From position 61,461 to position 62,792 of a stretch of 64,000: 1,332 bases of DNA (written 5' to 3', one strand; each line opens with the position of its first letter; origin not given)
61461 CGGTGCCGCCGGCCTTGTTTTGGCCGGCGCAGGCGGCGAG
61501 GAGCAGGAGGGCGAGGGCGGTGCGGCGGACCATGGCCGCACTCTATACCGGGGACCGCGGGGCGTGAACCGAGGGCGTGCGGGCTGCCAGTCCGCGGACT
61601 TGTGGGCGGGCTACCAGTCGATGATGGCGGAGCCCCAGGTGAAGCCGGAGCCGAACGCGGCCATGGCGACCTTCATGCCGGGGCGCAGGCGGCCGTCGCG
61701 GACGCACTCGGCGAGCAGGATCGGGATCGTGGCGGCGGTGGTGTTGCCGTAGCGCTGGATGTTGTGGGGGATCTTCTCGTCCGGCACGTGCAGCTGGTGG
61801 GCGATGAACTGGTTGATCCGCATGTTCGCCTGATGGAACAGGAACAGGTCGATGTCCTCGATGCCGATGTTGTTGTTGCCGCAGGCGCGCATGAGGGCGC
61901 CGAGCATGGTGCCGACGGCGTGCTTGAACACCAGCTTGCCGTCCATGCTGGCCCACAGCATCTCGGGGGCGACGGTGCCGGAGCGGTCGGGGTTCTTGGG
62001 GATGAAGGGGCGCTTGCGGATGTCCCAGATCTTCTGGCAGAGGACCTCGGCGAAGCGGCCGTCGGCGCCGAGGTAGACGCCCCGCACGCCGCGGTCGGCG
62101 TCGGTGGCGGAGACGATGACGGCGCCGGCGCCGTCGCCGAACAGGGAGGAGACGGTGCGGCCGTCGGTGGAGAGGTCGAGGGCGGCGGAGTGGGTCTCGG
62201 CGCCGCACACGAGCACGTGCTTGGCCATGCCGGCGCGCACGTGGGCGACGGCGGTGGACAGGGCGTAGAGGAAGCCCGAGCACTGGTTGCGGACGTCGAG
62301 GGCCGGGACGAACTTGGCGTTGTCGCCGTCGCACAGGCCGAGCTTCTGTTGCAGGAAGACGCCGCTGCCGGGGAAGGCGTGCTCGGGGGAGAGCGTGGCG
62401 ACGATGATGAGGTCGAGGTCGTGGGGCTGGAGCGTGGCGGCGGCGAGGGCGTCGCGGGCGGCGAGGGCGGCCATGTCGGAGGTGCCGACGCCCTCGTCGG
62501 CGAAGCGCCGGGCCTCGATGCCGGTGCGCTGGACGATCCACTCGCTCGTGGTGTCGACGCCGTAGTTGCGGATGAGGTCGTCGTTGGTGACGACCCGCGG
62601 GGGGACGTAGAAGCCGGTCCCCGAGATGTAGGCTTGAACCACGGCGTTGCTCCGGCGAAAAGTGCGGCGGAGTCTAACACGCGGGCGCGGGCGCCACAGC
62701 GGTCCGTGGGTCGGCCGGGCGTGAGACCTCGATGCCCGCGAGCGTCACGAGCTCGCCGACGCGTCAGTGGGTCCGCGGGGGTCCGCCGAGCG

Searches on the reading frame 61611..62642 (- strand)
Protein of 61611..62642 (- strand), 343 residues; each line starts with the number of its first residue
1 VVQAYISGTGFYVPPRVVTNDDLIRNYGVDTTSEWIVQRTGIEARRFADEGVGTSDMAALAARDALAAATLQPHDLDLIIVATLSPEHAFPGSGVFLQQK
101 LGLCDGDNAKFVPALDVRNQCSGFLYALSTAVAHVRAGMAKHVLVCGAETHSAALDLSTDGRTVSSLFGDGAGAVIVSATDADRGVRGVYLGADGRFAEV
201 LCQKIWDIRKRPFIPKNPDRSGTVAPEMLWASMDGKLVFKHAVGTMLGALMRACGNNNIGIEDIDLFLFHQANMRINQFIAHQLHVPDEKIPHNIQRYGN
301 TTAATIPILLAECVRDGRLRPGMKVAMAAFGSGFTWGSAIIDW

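Call 11: search_protein_families(library=pfam, proteins=[window:61611-62642:-])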
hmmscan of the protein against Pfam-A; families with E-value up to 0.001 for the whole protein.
window:61611-62642:- (343 aa): 3 families
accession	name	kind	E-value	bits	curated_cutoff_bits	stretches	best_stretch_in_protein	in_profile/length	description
PF08541.16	ACP_syn_III_C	-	8.3e-33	112.8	26.6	1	256-343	3-90/90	3-Oxoacyl-[acyl-carrier-protein (ACP)] synthase III C terminal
PF08545.16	ACP_syn_III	-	8.5e-23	80.5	24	1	115-195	1-80/80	3-Oxoacyl-[acyl-carrier-protein (ACP)] synthase III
PF00108.29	Thiolase_N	-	8e-07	29.1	26.4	1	39-155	8-119/260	Thiolase, N-terminal domain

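Call 14: find_encoding_contigs(protein=window:61611-62642:-, flank=10000, max_places=6)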
Protein window:61611-62642:- (343 aa): no gene with exactly this product is on record in the collection.
